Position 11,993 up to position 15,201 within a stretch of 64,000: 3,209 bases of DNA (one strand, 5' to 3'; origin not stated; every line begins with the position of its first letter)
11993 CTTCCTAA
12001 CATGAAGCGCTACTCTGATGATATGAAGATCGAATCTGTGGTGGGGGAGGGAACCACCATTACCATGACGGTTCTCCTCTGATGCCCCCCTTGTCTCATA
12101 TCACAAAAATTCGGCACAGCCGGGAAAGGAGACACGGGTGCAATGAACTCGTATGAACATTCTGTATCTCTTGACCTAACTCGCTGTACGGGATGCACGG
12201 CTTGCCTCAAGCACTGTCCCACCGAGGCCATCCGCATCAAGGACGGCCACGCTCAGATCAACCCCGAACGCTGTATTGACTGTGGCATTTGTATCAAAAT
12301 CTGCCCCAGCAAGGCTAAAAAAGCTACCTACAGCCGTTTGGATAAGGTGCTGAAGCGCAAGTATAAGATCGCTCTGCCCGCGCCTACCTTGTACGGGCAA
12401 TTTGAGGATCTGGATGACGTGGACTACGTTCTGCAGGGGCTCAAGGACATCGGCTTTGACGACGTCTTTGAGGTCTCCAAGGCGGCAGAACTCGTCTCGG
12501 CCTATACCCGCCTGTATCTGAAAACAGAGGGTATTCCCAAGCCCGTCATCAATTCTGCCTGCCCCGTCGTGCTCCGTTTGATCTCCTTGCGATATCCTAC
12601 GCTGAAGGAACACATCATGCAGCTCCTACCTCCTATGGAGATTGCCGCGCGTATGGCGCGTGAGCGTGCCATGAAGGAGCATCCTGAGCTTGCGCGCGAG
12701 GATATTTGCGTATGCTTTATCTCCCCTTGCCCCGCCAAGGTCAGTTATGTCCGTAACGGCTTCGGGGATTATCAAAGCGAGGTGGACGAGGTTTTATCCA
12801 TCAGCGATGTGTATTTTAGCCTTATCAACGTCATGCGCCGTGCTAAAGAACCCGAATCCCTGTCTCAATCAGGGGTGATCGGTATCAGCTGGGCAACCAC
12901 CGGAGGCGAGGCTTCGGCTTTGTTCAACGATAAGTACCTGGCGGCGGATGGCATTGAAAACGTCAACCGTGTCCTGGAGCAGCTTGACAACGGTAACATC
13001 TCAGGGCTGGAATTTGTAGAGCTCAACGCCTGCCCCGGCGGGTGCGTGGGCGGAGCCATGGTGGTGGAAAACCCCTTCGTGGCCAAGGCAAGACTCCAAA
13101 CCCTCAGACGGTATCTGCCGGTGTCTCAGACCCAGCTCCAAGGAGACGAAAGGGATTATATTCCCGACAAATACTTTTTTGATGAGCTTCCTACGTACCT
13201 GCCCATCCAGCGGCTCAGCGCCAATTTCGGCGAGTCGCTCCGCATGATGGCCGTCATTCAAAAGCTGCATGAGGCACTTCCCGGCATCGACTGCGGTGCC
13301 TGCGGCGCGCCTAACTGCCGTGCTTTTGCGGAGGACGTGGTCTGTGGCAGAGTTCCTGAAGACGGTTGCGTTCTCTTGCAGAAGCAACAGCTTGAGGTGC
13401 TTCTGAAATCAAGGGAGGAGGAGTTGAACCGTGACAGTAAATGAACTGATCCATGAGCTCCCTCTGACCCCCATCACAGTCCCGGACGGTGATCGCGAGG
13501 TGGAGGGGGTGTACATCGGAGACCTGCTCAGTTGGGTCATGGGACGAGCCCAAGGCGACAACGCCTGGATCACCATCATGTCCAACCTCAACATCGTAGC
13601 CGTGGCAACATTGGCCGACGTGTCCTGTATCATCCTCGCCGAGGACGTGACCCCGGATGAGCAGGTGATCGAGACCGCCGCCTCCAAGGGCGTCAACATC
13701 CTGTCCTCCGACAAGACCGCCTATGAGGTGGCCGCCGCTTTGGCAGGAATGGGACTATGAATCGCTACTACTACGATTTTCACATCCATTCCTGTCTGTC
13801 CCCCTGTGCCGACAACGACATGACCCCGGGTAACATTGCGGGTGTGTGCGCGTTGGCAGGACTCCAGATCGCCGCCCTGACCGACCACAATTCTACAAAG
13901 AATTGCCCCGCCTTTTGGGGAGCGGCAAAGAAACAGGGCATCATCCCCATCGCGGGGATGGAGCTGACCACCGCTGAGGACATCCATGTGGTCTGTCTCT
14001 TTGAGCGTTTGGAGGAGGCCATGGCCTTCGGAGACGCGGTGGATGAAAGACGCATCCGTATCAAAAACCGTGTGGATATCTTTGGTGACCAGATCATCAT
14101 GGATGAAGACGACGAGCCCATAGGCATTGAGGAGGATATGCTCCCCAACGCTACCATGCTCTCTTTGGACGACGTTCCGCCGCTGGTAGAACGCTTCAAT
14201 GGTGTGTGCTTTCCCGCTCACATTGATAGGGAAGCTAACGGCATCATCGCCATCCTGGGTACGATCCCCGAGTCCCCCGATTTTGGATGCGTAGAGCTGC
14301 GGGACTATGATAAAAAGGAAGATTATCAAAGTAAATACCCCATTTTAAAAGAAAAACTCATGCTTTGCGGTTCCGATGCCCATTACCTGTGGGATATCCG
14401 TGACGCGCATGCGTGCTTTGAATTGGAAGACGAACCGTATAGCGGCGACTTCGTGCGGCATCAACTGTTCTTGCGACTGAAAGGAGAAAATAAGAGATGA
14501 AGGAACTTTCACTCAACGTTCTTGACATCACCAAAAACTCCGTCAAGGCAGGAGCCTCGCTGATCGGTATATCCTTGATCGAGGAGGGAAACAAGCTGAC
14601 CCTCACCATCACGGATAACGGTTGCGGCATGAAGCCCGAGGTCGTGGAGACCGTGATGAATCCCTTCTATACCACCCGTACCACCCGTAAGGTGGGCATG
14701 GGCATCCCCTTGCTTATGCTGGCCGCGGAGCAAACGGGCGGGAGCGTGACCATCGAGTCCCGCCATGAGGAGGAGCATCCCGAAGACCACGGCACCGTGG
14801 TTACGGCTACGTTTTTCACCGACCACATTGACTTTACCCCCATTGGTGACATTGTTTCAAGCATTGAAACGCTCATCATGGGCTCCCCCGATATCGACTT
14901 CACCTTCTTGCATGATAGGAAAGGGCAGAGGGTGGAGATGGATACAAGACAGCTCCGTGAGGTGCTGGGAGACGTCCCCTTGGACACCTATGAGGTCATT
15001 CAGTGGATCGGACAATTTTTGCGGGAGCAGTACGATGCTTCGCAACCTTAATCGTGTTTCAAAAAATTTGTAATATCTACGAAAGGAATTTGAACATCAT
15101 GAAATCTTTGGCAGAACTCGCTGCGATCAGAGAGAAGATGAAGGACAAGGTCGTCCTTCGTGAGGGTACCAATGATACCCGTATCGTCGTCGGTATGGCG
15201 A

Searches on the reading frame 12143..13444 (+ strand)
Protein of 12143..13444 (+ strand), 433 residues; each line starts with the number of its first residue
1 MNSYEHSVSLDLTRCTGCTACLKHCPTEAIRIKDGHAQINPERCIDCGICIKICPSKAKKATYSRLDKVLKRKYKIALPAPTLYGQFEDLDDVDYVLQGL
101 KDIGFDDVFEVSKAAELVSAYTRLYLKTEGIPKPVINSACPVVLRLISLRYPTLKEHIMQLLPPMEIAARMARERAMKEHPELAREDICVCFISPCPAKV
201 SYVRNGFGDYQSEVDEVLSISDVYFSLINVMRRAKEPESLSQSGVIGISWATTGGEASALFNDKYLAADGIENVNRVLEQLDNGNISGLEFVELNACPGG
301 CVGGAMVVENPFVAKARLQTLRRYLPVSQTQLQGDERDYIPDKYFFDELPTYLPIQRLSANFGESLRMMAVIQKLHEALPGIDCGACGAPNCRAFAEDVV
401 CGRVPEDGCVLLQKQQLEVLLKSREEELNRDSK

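Call 43: search_protein_families(library=pfam, proteins=[window:12143-13444:+], max_evalue=0.00001)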
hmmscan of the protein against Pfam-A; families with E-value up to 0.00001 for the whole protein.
window:12143-13444:+ (433 aa): 8 families
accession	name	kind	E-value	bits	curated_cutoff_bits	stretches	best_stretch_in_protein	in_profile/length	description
PF02906.19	Fe_hyd_lg_C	-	1.3e-29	104.1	22.1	1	76-305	4-245/245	Iron only hydrogenase large subunit, C-terminal domain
PF04060.18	FeS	-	1.1e-11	44.7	23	1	379-410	1-32/33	Putative Fe-S cluster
PF00037.32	Fer4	-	7.3e-11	41.9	21.1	2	38-58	2-22/24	4Fe-4S binding domain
PF13237.11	Fer4_10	-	2.8e-10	40.4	25.5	1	8-55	2-53/53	4Fe-4S dicluster domain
PF12838.12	Fer4_7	-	1.5e-09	38.6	27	1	14-58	1-52/52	4Fe-4S dicluster domain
PF13187.11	Fer4_9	-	1.2e-08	35.2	27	1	14-57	1-50/52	4Fe-4S dicluster domain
PF12837.12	Fer4_6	-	6.7e-08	32.6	25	1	37-57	2-22/24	4Fe-4S binding domain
PF12797.12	Fer4_2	-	2.6e-07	30.6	24.5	0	38-56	4-22/22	4Fe-4S binding domain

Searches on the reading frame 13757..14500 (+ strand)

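Call 43: search_protein_families(library=pfam, proteins=[window:13757-14500:+], max_evalue=0.00001)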
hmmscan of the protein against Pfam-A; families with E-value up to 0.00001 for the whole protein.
window:13757-14500:+ (247 aa): 1 family
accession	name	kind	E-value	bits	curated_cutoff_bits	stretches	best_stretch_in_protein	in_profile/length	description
PF02811.25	PHP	-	1.1e-08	36.1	26.4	1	7-81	1-78/164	PHP domain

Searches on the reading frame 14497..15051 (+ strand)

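Call 43: search_protein_families(library=pfam, proteins=[window:14497-15051:+], max_evalue=0.00001)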
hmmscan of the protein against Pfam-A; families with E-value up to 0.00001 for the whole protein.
window:14497-15051:+ (184 aa): 2 families
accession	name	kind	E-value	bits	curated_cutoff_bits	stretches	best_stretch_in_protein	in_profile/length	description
PF02518.31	HATPase_c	-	4.6e-14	53.2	26.4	1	8-106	10-107/111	Histidine kinase-, DNA gyrase B-, and HSP90-like ATPase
PF13589.12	HATPase_c_3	-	1.3e-08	35.4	25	1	8-93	7-97/137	Histidine kinase-, DNA gyrase B-, and HSP90-like ATPase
